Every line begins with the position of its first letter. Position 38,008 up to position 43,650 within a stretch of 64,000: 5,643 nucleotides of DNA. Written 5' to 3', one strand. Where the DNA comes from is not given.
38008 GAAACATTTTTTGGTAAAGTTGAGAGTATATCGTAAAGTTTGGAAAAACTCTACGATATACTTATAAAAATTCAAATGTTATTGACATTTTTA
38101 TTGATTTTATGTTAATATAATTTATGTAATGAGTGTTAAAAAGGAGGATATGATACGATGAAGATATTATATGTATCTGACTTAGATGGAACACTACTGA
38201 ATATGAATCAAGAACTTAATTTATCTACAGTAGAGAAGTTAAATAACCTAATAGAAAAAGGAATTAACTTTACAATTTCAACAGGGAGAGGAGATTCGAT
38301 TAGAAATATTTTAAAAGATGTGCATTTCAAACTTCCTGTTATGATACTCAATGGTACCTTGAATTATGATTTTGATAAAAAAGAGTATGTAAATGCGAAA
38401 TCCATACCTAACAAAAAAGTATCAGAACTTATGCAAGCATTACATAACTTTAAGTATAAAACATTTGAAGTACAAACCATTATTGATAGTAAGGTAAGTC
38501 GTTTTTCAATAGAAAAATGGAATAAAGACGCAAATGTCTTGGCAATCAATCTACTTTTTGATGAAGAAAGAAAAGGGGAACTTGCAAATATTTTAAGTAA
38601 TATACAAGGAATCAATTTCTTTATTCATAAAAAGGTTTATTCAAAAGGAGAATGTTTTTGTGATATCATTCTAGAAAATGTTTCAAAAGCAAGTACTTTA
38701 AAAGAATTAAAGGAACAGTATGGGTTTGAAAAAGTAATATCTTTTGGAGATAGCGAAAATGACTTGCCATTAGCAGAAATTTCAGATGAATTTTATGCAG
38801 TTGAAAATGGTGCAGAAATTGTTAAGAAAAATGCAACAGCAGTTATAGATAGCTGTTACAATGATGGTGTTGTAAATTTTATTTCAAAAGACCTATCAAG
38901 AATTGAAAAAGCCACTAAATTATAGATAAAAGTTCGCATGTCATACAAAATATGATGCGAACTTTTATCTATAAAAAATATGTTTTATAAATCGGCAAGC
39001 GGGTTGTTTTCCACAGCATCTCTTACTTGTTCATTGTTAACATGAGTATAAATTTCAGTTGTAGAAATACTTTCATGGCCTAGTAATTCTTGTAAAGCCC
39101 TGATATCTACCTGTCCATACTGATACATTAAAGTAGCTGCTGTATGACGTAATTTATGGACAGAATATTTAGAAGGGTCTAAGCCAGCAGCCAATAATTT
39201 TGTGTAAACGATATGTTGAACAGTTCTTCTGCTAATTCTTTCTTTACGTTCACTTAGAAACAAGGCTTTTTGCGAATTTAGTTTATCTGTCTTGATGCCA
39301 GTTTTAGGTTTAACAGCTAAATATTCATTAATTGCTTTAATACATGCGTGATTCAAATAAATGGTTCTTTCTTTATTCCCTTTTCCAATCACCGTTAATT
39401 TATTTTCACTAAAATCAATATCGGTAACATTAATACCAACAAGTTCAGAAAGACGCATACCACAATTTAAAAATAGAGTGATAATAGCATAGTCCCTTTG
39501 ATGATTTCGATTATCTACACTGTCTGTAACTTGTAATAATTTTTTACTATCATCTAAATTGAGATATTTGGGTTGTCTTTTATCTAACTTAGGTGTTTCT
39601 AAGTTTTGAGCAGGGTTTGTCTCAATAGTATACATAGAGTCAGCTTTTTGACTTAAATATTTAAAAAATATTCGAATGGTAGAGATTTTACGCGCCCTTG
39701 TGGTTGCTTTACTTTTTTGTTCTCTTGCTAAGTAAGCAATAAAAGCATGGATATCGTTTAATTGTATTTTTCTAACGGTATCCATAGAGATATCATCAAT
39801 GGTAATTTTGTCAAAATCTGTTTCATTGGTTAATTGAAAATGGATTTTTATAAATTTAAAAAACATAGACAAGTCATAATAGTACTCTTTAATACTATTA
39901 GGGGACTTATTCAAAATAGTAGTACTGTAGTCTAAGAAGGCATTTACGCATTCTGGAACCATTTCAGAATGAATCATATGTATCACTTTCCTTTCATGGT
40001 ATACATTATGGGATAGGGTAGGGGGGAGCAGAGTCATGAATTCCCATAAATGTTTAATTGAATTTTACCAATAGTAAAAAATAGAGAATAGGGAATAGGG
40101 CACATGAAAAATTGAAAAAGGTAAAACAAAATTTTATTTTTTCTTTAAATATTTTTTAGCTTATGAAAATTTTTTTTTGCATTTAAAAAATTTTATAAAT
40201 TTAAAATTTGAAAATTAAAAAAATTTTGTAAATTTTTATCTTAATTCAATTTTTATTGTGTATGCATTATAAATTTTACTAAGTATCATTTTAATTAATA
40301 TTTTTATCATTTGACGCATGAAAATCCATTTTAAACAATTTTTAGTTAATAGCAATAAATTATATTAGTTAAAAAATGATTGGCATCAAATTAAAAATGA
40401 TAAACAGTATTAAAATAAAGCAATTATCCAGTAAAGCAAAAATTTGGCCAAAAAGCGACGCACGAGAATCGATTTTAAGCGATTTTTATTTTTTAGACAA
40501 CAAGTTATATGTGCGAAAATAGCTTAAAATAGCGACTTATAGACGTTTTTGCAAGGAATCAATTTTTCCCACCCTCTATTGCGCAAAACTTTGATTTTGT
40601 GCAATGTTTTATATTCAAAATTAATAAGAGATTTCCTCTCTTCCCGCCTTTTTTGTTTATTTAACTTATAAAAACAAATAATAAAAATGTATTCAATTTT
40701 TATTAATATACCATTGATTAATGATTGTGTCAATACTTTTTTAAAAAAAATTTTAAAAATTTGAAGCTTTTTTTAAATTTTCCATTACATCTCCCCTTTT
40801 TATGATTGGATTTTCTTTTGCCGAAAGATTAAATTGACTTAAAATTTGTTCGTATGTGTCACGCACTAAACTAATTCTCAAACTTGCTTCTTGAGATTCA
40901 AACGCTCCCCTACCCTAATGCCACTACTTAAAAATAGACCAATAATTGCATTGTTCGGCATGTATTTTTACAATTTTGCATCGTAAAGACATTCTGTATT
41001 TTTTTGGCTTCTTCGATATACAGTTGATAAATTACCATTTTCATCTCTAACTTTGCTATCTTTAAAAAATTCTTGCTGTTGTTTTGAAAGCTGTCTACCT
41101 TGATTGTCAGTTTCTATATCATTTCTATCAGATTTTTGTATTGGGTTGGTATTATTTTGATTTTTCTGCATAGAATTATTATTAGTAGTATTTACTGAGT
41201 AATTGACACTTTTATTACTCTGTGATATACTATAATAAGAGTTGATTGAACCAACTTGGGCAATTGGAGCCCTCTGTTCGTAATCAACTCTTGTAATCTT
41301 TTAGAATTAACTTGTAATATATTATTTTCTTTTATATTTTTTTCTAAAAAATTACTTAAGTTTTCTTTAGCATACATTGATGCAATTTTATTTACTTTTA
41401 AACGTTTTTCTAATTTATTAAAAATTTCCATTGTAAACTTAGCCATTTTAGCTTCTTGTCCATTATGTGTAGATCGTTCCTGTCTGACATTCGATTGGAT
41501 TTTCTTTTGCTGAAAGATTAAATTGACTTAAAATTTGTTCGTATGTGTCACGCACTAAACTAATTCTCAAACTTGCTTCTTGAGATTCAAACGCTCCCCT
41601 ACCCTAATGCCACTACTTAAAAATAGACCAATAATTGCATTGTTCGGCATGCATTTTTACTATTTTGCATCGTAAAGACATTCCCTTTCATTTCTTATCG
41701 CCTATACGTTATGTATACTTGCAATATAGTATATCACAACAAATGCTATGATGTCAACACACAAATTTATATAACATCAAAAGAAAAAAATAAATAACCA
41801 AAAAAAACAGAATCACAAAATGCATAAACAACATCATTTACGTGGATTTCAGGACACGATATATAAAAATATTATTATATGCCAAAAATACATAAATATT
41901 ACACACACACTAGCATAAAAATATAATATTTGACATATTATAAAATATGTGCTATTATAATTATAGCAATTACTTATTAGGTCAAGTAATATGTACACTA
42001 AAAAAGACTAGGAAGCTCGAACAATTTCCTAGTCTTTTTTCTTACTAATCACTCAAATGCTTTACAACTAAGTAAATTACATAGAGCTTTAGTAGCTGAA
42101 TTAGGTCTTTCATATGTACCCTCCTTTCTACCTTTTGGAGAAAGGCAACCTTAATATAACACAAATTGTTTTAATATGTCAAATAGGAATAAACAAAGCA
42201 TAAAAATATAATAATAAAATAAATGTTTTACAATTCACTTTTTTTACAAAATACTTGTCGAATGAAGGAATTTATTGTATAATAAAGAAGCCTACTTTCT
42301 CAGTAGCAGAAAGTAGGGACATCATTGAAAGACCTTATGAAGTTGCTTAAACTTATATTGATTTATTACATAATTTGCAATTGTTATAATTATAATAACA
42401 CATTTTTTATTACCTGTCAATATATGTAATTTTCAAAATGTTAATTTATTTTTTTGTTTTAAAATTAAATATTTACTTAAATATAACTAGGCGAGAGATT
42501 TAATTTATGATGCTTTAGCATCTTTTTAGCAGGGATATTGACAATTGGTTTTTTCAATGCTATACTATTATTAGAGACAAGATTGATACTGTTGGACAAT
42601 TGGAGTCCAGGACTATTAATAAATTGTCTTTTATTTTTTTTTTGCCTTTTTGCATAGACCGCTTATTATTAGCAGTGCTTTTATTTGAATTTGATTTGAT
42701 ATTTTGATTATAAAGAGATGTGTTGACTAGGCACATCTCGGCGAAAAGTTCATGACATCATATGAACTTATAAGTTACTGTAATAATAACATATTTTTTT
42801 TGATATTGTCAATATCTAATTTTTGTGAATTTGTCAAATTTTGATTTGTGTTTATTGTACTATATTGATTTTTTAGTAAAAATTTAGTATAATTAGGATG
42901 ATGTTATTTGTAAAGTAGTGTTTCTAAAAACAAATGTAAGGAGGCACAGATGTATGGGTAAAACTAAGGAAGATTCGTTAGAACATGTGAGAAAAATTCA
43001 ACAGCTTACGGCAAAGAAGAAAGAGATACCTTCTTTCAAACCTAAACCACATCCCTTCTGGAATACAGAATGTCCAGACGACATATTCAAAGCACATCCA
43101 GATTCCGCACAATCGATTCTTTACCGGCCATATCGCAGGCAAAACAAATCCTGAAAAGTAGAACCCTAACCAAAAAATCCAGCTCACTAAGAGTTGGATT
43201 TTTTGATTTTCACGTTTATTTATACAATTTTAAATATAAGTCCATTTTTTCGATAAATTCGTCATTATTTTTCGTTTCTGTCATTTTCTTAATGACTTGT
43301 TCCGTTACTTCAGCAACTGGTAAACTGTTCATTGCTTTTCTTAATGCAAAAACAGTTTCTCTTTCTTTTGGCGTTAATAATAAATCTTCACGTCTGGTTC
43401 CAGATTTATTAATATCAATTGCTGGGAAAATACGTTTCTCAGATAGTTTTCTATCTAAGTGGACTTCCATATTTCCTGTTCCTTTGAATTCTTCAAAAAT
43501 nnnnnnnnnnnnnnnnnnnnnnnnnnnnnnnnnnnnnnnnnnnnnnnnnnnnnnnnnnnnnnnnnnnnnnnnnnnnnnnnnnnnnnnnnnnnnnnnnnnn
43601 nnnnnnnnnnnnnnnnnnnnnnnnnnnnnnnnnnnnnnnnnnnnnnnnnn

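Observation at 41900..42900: Cluster of small-ORF/hairpin/promoter cassettes resembling type I toxin-antitoxin loci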

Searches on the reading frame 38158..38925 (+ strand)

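Call 11: search_protein_families(library=pfam, proteins=[window:38158-38925:+], max_evalue=0.01)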
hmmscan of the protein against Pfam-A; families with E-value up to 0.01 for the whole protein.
window:38158-38925:+ (255 aa): 3 families
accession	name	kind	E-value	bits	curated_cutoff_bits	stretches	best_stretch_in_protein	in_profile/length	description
PF08282.18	Hydrolase_3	-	1.1e-38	133.9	20.9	1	6-242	2-255/255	haloacid dehalogenase-like hydrolase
PF05116.19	S6PP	-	1.3e-07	31.9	20.3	1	3-64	3-65/247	Sucrose-6F-phosphate phosphohydrolase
PF12710.13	HAD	-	0.006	17.5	27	0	176-207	154-189/189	haloacid dehalogenase-like hydrolase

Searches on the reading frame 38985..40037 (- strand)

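Call 11: search_protein_families(library=pfam, proteins=[window:38985-40037:-], max_evalue=0.01)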
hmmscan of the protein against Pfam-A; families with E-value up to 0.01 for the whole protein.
window:38985-40037:- (350 aa): 3 families
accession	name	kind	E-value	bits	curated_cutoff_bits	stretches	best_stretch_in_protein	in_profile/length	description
PF00589.27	Phage_integrase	-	1.2e-40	139.6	27.1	1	158-336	2-171/172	Phage integrase family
PF02899.23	Phage_int_SAM_1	-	2.6e-09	37.7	22.3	1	86-130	38-81/83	Phage integrase, N-terminal SAM-like domain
PF13495.12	Phage_int_SAM_4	-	2e-07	31.8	27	1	40-130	10-80/85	Phage integrase, N-terminal SAM-like domain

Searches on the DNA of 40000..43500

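Call 5: search_rna_families(source=window, start=40000, end=43500, threshold=evalue, max_evalue=5, show_alignments=3)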
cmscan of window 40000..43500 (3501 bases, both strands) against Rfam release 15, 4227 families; matches with E-value up to 5: 2.
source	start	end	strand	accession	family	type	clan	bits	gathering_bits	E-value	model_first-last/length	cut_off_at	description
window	43163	43258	-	RF02905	sRNA41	Gene; sRNA;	-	21.3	45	3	1-113/113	no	Archaeal Small RNA 41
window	40536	40615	+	RF03896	MIR2275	Gene; miRNA;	-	19.7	60.5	3.6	1-95/95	no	MIR2275 microRNA precursor family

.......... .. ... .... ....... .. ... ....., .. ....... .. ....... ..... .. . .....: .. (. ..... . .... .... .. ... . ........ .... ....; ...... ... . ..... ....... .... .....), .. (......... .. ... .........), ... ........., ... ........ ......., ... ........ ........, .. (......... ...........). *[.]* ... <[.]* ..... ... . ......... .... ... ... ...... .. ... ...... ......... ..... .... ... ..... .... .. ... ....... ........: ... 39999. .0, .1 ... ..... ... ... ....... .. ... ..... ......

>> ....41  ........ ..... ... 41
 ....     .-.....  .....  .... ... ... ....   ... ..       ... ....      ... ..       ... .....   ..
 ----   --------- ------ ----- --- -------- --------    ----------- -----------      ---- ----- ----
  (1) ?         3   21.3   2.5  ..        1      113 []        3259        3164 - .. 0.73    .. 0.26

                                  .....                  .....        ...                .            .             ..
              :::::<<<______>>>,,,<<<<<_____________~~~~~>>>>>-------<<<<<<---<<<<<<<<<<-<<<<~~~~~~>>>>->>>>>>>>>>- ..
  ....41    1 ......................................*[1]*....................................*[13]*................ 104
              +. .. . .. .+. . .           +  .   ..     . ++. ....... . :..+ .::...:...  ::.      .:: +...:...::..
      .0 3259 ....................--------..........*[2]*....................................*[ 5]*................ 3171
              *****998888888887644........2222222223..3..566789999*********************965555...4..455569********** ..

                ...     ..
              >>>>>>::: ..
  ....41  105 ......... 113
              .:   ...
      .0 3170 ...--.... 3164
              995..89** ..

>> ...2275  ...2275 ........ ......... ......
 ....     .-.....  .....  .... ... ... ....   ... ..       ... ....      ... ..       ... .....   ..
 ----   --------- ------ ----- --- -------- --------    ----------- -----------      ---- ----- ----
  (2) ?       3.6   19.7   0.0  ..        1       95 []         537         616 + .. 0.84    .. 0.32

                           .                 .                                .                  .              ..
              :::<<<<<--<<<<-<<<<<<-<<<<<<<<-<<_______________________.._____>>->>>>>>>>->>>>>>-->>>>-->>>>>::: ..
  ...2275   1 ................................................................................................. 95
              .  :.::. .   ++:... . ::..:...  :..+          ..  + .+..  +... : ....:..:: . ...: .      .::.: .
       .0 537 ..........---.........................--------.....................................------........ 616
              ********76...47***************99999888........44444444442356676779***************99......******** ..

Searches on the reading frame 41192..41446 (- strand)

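Call 11: search_protein_families(library=pfam, proteins=[window:41192-41446:-], max_evalue=0.01)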
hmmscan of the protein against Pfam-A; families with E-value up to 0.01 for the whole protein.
window:41192-41446:- (84 aa): 1 family
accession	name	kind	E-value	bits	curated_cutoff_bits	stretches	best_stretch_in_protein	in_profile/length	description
PF18819.6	MuF_C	-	1.1e-05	25.9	27.6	1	11-53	63-103/103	Phage MuF-C-terminal domain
